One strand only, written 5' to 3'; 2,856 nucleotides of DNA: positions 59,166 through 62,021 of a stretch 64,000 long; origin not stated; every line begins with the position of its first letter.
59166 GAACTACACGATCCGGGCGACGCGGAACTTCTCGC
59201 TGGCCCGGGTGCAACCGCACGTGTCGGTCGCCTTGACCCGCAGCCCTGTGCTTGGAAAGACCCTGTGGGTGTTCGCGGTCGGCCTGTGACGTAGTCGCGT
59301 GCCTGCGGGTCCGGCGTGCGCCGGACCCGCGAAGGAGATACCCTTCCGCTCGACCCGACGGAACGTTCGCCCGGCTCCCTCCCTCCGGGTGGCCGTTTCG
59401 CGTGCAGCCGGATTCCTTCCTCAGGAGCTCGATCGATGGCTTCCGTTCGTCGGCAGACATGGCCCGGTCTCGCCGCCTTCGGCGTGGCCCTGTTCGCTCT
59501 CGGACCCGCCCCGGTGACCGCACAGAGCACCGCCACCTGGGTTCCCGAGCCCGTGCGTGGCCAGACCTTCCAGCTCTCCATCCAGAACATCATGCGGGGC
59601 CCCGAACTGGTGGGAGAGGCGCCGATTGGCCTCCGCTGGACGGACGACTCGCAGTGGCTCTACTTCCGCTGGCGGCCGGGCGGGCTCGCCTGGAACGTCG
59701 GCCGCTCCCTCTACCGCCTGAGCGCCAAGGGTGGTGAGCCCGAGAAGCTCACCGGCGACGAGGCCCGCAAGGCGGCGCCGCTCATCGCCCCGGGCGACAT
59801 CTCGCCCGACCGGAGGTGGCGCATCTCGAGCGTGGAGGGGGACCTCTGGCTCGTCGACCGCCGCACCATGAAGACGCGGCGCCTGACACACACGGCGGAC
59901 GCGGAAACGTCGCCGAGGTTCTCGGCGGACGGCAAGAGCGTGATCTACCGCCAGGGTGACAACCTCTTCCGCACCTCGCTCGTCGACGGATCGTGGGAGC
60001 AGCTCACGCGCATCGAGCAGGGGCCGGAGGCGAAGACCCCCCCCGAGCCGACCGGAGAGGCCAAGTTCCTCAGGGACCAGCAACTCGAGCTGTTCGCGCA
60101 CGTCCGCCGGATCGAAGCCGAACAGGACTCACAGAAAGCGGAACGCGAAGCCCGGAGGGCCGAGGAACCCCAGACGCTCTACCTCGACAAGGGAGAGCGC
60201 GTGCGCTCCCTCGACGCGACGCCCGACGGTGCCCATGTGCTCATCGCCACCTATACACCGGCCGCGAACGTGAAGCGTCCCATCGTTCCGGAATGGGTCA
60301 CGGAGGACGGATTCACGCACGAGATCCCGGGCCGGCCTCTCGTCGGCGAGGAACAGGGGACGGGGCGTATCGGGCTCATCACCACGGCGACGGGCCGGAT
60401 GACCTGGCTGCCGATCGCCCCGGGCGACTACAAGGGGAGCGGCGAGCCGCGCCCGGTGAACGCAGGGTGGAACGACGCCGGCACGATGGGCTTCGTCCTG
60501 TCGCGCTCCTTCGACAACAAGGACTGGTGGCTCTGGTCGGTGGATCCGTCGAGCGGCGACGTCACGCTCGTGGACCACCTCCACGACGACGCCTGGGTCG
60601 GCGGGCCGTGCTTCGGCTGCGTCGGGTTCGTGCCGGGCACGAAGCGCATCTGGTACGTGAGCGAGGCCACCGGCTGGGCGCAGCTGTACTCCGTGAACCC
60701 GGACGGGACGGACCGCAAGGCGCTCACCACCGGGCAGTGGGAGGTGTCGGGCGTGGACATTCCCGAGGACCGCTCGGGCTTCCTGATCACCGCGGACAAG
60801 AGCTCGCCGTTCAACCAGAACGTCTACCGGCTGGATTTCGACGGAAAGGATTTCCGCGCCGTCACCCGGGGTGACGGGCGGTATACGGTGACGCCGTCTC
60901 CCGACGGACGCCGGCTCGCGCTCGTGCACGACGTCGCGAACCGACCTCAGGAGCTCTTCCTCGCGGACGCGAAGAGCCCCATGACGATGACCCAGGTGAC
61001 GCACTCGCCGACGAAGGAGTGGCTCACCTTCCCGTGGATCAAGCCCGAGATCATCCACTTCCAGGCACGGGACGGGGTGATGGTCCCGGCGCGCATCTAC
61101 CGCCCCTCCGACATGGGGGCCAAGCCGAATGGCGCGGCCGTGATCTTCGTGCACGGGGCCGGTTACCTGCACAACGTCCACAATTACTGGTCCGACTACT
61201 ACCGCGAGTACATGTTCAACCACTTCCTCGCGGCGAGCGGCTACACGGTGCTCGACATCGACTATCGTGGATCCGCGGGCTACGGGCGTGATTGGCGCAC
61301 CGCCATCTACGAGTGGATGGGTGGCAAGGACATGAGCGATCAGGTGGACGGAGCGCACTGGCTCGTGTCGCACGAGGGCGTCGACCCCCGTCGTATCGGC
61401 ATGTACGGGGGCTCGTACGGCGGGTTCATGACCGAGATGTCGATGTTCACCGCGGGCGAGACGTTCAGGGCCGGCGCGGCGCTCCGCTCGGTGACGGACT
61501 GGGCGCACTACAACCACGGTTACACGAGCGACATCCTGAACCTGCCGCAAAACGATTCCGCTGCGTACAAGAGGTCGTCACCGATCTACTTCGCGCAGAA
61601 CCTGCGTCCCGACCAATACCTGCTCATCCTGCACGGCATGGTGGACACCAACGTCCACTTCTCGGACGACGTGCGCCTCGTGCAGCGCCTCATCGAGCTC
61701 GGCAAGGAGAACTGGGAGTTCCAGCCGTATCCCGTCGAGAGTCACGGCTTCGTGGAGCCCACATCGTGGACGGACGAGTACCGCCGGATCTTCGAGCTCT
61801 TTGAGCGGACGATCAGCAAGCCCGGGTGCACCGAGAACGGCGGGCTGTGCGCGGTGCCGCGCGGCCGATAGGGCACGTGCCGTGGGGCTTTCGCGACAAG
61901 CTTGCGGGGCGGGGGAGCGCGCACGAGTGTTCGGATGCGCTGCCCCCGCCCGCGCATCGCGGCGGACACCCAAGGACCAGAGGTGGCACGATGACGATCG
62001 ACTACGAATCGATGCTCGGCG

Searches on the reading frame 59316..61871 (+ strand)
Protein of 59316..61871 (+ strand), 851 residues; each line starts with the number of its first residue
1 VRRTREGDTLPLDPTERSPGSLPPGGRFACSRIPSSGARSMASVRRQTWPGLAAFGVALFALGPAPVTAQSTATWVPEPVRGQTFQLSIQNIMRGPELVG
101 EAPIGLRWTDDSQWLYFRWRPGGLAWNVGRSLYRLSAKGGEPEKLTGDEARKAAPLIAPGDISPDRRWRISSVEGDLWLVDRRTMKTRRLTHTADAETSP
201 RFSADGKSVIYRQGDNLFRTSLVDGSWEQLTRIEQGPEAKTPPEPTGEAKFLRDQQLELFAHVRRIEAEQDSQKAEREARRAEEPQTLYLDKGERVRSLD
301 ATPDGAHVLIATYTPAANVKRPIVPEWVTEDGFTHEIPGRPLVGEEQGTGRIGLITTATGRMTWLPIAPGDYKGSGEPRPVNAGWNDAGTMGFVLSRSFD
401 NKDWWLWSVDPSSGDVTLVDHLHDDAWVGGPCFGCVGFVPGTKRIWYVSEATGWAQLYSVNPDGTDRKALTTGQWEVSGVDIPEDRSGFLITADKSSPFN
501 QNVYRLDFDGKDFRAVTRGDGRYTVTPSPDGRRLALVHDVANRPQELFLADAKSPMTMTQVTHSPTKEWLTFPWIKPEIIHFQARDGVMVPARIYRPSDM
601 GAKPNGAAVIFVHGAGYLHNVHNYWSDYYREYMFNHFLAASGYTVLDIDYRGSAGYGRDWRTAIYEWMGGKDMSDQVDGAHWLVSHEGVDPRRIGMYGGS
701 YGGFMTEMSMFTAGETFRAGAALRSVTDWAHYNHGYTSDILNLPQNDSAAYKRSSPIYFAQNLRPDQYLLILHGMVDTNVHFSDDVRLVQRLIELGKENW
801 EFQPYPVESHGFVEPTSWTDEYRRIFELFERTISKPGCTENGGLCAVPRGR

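Call 13: search_protein_families(library=pfam, proteins=[window:59316-61871:+], max_evalue=0.001)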
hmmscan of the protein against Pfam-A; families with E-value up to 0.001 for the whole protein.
window:59316-61871:+ (851 aa): 5 families
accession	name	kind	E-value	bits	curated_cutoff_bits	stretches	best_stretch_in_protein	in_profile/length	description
PF00326.27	Peptidase_S9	-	8.3e-46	156.6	22.6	1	637-834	9-211/213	Prolyl oligopeptidase family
PF00930.27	DPPIV_N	-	8.2e-20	71.3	22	2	394-538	202-347/354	Dipeptidyl peptidase IV (DPP IV) N-terminal region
PF02129.25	Peptidase_S15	-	2.1e-11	44.4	23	1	586-735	1-141/262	X-Pro dipeptidyl-peptidase (S15 family)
PF20434.5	BD-FAE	-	1.1e-08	35.3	26.8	1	594-714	3-111/215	BD-FAE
PF07676.18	PD40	-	7.1e-07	29.5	20.9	0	188-211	2-25/38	WD40-like Beta Propeller Repeat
